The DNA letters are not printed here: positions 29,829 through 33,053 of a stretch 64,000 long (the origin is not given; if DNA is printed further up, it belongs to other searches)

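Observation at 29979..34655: Uncharacterised three-gene periplasmic glycosylation module: membrane GT2, SAM-methyltransferase, and a GT2-like/GT-C/TPR fusion (a bacterial TMTC/PMT look-alike)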

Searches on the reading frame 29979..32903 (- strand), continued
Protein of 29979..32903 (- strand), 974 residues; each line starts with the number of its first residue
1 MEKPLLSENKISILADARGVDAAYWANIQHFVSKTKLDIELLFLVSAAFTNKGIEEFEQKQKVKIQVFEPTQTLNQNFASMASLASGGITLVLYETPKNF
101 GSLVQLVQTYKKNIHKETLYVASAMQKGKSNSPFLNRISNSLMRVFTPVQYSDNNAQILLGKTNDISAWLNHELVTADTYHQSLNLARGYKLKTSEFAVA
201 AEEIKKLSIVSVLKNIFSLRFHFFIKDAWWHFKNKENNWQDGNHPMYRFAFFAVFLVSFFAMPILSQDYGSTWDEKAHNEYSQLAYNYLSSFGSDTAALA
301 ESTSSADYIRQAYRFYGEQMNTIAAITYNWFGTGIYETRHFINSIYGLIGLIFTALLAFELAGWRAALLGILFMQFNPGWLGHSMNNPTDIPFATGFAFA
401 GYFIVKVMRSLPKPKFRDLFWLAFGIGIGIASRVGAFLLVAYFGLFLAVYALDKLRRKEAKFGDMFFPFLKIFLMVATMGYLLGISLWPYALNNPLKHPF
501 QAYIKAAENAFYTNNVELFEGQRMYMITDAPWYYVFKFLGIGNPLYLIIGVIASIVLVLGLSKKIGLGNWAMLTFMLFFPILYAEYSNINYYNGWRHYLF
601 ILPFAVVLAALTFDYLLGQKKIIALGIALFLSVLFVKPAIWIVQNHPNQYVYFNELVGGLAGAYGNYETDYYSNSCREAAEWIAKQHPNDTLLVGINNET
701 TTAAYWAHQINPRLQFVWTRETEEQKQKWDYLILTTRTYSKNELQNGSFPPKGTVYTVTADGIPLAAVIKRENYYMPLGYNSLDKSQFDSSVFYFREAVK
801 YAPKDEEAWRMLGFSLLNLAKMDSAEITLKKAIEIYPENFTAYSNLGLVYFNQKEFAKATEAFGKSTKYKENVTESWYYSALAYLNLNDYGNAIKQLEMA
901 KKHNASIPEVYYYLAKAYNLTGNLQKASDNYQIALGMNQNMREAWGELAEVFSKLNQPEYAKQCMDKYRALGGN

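Call 88: search_protein_families(library=pfam, proteins=[L071:7379-8476:+, L071:9233-9925:+, L077:8444-9217:+, L071:9950-12055:+, L071:12166-12804:+], max_evalue=0.0001)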
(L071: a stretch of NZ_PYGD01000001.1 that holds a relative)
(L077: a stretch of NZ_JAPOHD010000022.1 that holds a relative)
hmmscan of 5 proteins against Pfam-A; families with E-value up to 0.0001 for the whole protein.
L071:7379-8476:+ (366 aa): 5 families
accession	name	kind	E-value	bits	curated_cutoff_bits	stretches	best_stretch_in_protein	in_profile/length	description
PF01041.23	DegT_DnrJ_EryC1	-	2.3e-121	405.9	19.8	1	15-362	2-359/360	DegT/DnrJ/EryC1/StrS aminotransferase family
PF00155.27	Aminotran_1_2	-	6.1e-12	45.8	19.7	1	17-203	19-235/361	Aminotransferase class I and II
PF01212.27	Beta_elim_lyase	-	2.3e-07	30.9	27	1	19-160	13-170/288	Beta-eliminating lyase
PF00266.25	Aminotran_5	-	2.7e-07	30.3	21.5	1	40-164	46-181/371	Aminotransferase class-V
PF01053.26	Cys_Met_Meta_PP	-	5.8e-05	22.3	27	1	34-165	49-180/381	Cys/Met metabolism PLP-dependent enzyme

L071:9233-9925:+ (231 aa): 8 families
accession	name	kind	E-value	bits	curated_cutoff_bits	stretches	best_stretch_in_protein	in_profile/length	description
PF08241.18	Methyltransf_11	-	7.9e-18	65.3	21.2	1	97-178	1-89/95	Methyltransferase domain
PF13649.12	Methyltransf_25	-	1.1e-14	55.3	27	1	97-178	2-95/97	Methyltransferase domain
PF13489.12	Methyltransf_23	-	1.4e-14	54.6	27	1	85-189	16-123/164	Methyltransferase domain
PF13847.12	Methyltransf_31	-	5.5e-13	49.3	27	1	93-183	4-108/145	Methyltransferase domain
PF08242.18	Methyltransf_12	-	5.4e-11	43.5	30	1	97-177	1-93/98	Methyltransferase domain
PF07021.18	MetW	-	1.2e-07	32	21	1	84-186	6-111/193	Methionine biosynthesis protein MetW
PF01209.24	Ubie_methyltran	-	5.9e-06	26.2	20.1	1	130-177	97-144/233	ubiE/COQ5 methyltransferase family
PF01728.25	FtsJ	-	4.1e-05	24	24.1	1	89-157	19-99/181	FtsJ-like methyltransferase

L077:8444-9217:+ (258 aa): 3 families
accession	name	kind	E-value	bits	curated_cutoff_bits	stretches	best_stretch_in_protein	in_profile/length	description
PF13489.12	Methyltransf_23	-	9e-08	32.5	27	1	35-182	18-163/164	Methyltransferase domain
PF13649.12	Methyltransf_25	-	1.1e-05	26.4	27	1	43-129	1-90/97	Methyltransferase domain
PF08242.18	Methyltransf_12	-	3.5e-05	24.9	30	1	45-128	2-88/98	Methyltransferase domain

L071:9950-12055:+ (702 aa): 13 families
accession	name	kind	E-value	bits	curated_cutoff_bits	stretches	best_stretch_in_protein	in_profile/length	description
PF07719.23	TPR_2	-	9.3e-15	53.9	27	0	636-667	2-33/34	Tetratricopeptide repeat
PF13432.12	TPR_16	-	3.7e-11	43.7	32.7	0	610-665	6-61/65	Tetratricopeptide repeat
PF13428.12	TPR_14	-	8.2e-11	41.9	23.5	0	543-574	11-42/44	Tetratricopeptide repeat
PF00515.34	TPR_1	-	8.6e-11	41.6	27.8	1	636-667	2-33/34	Tetratricopeptide repeat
PF14559.12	TPR_19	-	1.8e-10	41.4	25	0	544-590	2-48/68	Tetratricopeptide repeat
PF13181.12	TPR_8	-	7e-10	38.7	25.7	0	671-696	2-27/34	Tetratricopeptide repeat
PF13424.12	TPR_12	-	1.7e-08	35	30.1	0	617-664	26-74/77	Tetratricopeptide repeat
PF13371.12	TPR_9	-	6.6e-07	29.7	35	0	561-590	23-52/73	Tetratricopeptide repeat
PF02366.24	PMT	-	7.8e-07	29.3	22.7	1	14-227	5-220/245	Dolichyl-phosphate-mannose-protein mannosyltransferase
PF13431.12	TPR_17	-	8.5e-07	29.2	24.4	0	556-585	2-31/34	Tetratricopeptide repeat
PF13231.12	PMT_2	-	3.5e-06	27.8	26.1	1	98-226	27-146/160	Dolichyl-phosphate-mannose-protein mannosyltransferase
PF13414.12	TPR_11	-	4.3e-06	26.7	26.8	0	642-684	1-42/42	TPR repeat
PF23914.1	TPR_CcmH_CycH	-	1.7e-05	25.2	42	0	559-618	42-101/158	Cytochrome c-type biogenesis protein H TPR domain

L071:12166-12804:+ (213 aa): 2 families
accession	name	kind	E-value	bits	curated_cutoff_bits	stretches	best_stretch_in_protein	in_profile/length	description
PF00440.29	TetR_N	-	8.3e-14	51.5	24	1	27-70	1-44/47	Bacterial regulatory proteins, tetR family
PF13305.11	TetR_C_33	-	1.4e-13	51.8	26.8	1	98-201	1-101/103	Tetracyclin repressor-like, C-terminal domain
